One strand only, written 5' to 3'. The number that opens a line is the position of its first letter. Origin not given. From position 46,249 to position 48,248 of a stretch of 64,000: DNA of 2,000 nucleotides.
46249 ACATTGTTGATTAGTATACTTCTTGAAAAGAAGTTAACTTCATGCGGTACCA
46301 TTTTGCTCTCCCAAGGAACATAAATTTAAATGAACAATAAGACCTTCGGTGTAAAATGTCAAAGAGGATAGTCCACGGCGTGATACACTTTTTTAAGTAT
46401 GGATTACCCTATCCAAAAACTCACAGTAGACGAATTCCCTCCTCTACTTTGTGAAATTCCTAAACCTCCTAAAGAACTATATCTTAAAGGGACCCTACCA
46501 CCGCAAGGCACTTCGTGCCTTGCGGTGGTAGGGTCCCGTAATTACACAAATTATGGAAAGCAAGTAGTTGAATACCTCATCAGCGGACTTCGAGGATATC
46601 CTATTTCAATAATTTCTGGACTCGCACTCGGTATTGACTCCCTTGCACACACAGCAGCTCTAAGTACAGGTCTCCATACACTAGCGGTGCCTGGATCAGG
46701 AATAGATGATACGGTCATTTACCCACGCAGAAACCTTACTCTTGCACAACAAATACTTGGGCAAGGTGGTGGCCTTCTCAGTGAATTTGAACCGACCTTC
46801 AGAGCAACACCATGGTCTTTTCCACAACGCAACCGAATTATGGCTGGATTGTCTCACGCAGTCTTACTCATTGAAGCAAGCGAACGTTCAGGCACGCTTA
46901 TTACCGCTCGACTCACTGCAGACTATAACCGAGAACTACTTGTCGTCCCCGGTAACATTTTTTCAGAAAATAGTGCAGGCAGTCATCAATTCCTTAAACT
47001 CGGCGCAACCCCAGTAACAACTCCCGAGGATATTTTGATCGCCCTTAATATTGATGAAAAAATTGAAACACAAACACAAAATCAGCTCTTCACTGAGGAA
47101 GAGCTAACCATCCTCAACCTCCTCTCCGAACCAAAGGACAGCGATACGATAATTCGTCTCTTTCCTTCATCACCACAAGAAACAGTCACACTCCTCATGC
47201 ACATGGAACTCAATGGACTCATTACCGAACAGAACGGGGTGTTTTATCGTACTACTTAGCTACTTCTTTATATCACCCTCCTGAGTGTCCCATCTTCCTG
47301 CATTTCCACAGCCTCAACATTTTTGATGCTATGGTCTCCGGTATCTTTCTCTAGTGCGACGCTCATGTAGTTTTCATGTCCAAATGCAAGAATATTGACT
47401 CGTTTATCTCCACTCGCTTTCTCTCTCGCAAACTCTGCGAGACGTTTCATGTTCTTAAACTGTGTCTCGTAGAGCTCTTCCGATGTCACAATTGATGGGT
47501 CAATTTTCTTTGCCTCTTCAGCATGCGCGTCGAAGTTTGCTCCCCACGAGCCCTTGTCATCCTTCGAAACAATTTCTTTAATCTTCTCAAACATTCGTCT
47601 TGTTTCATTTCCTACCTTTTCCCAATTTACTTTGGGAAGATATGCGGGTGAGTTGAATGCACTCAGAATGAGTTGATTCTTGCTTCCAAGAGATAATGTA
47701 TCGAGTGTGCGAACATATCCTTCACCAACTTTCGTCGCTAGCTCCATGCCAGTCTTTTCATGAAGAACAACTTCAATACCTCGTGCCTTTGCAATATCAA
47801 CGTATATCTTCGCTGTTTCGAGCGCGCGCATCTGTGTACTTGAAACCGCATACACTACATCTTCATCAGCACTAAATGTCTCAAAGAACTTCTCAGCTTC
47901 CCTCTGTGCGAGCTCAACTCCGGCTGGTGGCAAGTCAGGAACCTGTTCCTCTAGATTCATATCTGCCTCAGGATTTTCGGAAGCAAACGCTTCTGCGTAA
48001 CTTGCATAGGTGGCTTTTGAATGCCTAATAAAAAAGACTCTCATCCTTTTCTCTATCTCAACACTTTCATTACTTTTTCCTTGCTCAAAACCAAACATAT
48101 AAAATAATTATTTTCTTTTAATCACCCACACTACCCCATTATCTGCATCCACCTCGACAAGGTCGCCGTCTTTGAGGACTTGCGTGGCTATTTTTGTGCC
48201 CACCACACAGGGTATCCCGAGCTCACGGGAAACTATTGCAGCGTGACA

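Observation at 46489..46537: Perfect 49-nt hairpin (23-bp arms) embedded in frame within dprA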

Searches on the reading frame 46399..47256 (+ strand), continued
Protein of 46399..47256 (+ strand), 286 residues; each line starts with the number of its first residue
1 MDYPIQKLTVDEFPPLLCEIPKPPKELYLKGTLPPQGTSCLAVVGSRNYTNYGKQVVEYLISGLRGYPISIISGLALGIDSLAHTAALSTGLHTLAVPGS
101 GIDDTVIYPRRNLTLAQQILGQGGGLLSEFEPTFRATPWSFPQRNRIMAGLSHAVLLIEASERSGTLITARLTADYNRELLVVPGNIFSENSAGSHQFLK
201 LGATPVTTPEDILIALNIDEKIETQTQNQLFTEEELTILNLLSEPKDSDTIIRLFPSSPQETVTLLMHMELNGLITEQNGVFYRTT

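Call 31: find_encoding_contigs(protein=P0018, flank=600, max_places=3)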
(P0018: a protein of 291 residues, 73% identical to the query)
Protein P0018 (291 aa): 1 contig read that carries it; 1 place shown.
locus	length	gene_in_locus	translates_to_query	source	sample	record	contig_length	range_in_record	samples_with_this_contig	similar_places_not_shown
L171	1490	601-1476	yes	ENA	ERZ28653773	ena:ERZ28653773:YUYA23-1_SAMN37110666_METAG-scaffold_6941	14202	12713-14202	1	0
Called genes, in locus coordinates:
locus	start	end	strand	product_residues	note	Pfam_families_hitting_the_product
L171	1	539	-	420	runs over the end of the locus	PF02403:Seryl_tRNA_N, PF00587:tRNA-synt_2b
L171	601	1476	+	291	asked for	PF02481:DNA_processg_A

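Call 32: find_encoding_contigs(protein=P0057, flank=600, max_places=3)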
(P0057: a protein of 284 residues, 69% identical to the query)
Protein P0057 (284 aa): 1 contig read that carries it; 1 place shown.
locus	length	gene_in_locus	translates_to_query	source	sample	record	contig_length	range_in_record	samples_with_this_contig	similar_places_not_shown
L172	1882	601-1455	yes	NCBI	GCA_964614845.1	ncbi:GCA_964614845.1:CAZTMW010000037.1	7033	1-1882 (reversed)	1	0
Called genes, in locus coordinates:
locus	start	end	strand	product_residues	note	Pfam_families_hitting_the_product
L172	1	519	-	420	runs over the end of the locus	PF02403:Seryl_tRNA_N, PF00587:tRNA-synt_2b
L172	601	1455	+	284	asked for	PF02481:DNA_processg_A, PF17782:WHD_DprA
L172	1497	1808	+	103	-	-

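Call 50: find_encoding_contigs(protein=P0009, flank=600, max_places=3)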
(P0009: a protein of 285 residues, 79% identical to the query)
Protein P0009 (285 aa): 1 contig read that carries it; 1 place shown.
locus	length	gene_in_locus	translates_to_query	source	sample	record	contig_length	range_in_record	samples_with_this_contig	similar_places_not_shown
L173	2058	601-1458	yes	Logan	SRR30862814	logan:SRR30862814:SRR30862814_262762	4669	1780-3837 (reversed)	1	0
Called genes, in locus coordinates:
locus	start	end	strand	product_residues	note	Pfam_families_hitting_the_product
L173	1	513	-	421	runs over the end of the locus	PF02403:Seryl_tRNA_N, PF00587:tRNA-synt_2b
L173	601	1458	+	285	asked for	PF02481:DNA_processg_A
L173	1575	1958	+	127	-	-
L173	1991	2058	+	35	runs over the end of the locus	-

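Call 61: predict_structure(alignment_id=A1)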
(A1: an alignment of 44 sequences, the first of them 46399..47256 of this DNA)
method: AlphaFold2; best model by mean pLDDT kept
length: 286 residues; sequences in the alignment: 44
mean_pLDDT: 83.4   pTM: 0.71
mean pLDDT of the five models: 83.4, 78.1, 77.5, 72.7, 71.5
residues with pLDDT >= 90: 130; 70-90: 109; 50-70: 33; < 50: 14
segments of 3 or more residues with pLDDT < 50: 190-194, 222-229
pLDDT, mean of each block of 10 residues (from residue 1): 86 89 91 93 87 88 94 90 94 88 55 88 92 68 87 91 77 93 66 60 89 90 42 85 90 89 90 85 83
secondary structure, 60 per line:
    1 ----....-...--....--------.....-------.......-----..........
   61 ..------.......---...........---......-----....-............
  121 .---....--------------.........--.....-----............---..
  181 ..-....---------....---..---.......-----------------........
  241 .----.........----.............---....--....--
elements in order: E5-8 H15-18 E27-31 E39-45 H51-62 E69-75 H79-89 E93-98 H104-107 H109-121 E125-128 H143-151 E154-158 H164-175 E179-182 H184-187 H197-200 H209-215 H233-241 H248-254 H259-271 E275-278 E281-284
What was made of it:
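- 46399..47259 (+): dprA coding sequence (286 aa) that hosts the palindrome. AlphaFold model has mean pLDDT 83 (call 61).
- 46489..46511 (+): Left arm (codons G31-T38, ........). In the model it covers the end of strand 27-31 and the surface loop 32-38. Its residues are clade-specific. Secondary structure from call 61.
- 46515..46537 (+): Right arm (third base of S39, C40-S46, first base of R47). It encodes the conserved beta-1 strand CLAVVGS of the Rossmann fold. Strand 39-45 in the model (call 61).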

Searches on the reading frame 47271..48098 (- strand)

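Call 62: search_protein_families(library=pfam, proteins=[window:47271-48098:-], max_evalue=0.01)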
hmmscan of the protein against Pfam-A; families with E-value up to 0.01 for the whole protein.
window:47271-48098:- (276 aa): 1 family
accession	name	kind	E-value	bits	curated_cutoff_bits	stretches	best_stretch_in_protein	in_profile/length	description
PF00300.27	His_Phos_1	-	0.0017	18.5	21.7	0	63-114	28-75/194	Histidine phosphatase superfamily (branch 1)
